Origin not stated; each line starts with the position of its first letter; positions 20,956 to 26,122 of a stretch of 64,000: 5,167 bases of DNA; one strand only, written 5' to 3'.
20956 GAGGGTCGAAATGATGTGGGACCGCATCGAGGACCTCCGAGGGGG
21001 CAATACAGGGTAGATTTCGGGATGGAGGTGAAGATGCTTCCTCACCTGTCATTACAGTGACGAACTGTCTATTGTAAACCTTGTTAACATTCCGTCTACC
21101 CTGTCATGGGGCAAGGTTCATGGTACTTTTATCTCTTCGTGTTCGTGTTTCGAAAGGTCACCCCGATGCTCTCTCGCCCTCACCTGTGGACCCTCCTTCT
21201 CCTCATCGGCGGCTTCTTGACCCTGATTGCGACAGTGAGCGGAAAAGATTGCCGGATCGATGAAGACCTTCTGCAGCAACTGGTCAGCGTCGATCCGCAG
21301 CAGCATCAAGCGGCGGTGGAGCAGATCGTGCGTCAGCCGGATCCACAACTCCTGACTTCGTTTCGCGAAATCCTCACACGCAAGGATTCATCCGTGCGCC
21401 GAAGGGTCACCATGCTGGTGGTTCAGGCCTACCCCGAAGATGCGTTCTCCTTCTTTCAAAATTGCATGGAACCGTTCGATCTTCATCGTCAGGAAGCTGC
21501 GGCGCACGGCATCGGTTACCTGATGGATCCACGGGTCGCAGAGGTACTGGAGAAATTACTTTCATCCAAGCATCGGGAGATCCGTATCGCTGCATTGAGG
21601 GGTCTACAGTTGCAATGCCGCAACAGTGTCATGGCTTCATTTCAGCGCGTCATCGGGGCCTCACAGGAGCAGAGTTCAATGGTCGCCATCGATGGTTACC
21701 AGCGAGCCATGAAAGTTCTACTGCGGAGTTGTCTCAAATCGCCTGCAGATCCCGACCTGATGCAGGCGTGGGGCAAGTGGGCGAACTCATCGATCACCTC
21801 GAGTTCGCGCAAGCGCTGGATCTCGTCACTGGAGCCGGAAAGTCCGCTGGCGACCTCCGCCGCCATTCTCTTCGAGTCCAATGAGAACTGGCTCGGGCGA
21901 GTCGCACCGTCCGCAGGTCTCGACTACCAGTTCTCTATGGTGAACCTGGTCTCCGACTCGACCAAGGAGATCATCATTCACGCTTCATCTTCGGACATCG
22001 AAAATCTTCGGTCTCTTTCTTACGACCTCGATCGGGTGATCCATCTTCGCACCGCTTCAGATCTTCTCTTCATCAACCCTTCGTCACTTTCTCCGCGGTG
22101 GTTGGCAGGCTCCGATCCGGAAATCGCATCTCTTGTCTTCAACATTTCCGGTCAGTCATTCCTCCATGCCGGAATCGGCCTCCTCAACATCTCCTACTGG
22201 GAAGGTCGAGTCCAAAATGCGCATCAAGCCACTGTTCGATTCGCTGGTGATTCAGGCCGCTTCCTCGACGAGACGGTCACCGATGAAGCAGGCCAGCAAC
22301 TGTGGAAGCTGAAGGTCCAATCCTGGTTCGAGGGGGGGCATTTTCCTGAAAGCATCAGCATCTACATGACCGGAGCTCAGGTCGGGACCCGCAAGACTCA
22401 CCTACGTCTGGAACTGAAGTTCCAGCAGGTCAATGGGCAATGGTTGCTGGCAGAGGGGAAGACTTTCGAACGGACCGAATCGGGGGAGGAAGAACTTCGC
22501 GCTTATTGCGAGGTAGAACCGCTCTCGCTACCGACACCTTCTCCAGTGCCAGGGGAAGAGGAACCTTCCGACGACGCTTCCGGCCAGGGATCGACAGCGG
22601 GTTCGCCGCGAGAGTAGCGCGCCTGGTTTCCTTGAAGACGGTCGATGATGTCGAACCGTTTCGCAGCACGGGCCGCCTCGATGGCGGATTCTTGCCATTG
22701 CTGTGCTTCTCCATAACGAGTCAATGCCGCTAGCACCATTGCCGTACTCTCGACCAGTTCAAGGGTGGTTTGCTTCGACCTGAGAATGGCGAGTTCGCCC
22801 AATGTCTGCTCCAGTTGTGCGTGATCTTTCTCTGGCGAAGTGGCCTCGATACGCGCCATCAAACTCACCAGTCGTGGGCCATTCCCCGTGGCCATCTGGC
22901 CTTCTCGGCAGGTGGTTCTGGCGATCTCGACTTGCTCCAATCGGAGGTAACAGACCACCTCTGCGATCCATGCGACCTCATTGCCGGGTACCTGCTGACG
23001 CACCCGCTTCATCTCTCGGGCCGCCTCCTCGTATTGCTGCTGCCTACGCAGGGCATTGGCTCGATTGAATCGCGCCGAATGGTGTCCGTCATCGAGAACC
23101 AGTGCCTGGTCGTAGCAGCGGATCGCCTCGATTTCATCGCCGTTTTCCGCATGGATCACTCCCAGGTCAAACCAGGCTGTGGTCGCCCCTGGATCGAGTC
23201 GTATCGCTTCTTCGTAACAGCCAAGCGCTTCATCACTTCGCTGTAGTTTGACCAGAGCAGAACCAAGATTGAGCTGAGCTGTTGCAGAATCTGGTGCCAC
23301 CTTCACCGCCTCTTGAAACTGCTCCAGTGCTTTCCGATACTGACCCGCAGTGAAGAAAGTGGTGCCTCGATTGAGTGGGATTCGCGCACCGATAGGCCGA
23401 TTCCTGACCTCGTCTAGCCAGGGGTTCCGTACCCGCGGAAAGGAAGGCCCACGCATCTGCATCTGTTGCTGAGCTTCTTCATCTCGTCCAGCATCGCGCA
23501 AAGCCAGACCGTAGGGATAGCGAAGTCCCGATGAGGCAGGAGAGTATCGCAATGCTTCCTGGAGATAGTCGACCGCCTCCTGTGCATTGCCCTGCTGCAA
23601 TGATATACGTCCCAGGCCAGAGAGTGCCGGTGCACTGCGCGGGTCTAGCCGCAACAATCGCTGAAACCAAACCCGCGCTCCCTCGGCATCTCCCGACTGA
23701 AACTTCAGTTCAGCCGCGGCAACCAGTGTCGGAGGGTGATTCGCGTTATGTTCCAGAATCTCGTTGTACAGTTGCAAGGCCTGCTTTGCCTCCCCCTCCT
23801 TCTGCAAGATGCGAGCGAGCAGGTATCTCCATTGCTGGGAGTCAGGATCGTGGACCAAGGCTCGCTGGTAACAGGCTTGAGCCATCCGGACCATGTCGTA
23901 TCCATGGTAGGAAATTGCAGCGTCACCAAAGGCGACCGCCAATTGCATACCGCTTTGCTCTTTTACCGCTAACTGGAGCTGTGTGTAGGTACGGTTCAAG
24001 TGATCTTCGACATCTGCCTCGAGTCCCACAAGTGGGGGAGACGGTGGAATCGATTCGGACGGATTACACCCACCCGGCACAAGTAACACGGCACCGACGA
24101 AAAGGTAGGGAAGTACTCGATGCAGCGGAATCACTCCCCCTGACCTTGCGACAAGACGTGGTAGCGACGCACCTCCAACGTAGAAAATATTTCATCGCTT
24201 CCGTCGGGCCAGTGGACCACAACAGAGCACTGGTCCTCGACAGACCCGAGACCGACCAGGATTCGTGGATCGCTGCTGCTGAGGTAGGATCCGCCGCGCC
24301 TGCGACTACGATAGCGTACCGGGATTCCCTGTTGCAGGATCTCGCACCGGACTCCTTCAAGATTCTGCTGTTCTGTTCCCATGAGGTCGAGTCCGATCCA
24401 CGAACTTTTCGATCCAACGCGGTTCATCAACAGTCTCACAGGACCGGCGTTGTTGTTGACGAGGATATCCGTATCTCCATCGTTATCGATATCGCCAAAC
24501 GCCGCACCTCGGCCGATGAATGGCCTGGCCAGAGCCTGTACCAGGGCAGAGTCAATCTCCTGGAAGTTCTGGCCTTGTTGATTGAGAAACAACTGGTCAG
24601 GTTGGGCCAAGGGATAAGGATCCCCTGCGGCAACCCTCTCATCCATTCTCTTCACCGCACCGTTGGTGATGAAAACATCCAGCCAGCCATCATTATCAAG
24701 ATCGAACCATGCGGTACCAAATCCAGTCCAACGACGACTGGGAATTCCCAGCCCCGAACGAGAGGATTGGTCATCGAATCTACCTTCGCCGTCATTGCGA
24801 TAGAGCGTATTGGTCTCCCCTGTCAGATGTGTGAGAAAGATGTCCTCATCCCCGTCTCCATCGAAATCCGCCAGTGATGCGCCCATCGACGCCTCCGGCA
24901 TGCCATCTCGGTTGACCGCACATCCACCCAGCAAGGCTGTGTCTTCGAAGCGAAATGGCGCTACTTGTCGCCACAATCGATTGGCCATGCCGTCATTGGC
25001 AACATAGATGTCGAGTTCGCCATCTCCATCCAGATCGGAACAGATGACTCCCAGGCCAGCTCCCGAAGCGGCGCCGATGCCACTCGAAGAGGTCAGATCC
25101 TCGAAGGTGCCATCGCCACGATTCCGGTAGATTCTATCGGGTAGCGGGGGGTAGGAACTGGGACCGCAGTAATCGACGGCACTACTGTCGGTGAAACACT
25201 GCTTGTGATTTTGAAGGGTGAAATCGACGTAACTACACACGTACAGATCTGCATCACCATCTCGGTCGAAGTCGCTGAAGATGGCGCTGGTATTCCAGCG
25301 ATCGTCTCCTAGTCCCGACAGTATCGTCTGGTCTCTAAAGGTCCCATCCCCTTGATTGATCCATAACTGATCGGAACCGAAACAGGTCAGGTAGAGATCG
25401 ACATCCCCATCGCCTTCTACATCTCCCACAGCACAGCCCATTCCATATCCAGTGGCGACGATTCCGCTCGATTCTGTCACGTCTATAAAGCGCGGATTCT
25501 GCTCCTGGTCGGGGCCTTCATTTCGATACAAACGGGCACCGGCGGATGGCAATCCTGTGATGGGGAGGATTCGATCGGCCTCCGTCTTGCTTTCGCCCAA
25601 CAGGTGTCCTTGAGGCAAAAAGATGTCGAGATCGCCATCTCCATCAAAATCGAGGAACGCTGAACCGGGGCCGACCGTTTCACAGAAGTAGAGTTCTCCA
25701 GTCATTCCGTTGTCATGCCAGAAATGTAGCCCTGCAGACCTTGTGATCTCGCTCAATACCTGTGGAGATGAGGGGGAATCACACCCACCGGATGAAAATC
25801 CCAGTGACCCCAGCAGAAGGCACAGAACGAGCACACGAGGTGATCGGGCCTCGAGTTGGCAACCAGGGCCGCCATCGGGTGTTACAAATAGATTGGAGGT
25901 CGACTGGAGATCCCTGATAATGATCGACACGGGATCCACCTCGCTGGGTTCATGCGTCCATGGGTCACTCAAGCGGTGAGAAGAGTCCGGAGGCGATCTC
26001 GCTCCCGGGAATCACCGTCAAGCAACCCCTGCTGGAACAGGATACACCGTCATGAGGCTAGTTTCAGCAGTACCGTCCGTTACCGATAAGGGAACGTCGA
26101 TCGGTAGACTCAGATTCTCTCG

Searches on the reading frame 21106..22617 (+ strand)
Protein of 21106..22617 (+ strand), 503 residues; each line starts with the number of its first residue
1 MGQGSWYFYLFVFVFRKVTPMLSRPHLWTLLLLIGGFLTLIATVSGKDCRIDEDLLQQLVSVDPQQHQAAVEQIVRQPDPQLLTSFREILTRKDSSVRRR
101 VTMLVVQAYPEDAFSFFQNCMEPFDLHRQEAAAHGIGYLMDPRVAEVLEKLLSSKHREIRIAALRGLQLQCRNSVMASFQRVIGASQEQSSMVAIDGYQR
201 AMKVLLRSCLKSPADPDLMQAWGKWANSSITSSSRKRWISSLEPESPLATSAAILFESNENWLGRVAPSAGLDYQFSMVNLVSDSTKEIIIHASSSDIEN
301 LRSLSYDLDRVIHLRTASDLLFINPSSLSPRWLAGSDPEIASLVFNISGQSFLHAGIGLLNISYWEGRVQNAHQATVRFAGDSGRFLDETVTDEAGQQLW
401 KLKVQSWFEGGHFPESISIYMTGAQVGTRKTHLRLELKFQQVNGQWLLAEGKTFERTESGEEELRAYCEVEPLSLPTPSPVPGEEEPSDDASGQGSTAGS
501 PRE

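Call 52: search_protein_families(library=pfam, proteins=[window:21106-22617:+], max_evalue=0.0001)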
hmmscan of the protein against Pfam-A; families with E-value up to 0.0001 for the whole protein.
window:21106-22617:+ (503 aa): 1 family
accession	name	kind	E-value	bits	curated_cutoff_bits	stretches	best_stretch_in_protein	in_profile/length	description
PF13646.12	HEAT_2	-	1.7e-08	35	27.7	0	129-168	17-56/88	HEAT repeats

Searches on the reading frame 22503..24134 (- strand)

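Call 52: search_protein_families(library=pfam, proteins=[window:22503-24134:-], max_evalue=0.0001)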
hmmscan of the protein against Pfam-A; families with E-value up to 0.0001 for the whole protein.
window:22503-24134:- (543 aa): 25 families
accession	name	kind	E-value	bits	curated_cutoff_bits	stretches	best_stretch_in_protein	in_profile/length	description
PF07719.23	TPR_2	-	3.7e-42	139.4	27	3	285-316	2-33/34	Tetratricopeptide repeat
PF14559.12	TPR_19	-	1.3e-38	131.6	25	5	112-172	3-62/68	Tetratricopeptide repeat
PF00515.34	TPR_1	-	1.5e-37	126.3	27.8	1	285-315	2-32/34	Tetratricopeptide repeat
PF13432.12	TPR_16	-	8.3e-36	122.5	32.7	5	254-304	1-51/65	Tetratricopeptide repeat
PF13181.12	TPR_8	-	2.1e-28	96.5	25.7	0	285-315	2-32/34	Tetratricopeptide repeat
PF13431.12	TPR_17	-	3.1e-28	96.1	24.4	0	306-338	1-33/34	Tetratricopeptide repeat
PF13414.12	TPR_11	-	1.3e-25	89.2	26.8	2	259-297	3-41/42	TPR repeat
PF13428.12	TPR_14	-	2.2e-25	87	23.5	0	286-325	3-42/44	Tetratricopeptide repeat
PF13424.12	TPR_12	-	1.3e-22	80.2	30.1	2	282-345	1-72/77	Tetratricopeptide repeat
PF13371.12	TPR_9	-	6.3e-19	68.2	35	0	147-200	8-61/73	Tetratricopeptide repeat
PF12895.13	ANAPC3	-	2.2e-18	66.8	27.2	0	82-149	5-71/82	Anaphase-promoting complex, cyclosome, subunit 3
PF13174.12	TPR_6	-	2.8e-15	56.3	26.3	0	354-384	2-32/33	Tetratricopeptide repeat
PF24575.1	TPR_Slam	-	3.2e-15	56.9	35.2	0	71-153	20-100/104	Surface lipoprotein assembly modifier, N-terminal TPR repeats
PF23914.1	TPR_CcmH_CycH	-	3.6e-15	56.6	42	0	82-167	66-154/158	Cytochrome c-type biogenesis protein H TPR domain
PF13176.12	TPR_7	-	5.9e-12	45.1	27.9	0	288-316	3-33/36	Tetratricopeptide repeat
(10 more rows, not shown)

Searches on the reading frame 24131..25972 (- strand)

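Call 52: search_protein_families(library=pfam, proteins=[window:24131-25972:-], max_evalue=0.0001)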
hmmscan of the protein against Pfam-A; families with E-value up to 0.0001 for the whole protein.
window:24131-25972:- (613 aa): 3 families
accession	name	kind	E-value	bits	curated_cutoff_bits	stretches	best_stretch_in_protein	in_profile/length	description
PF13517.12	FG-GAP_3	-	6.7e-44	148.8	26.9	5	369-435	1-61/61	FG-GAP-like repeat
PF01839.29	FG-GAP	-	9.2e-13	48.2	22.1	0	487-512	2-34/37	FG-GAP repeat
PF07593.17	UnbV_ASPIC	-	8.6e-10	38.8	23.4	1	552-604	14-66/68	ASPIC and UnbV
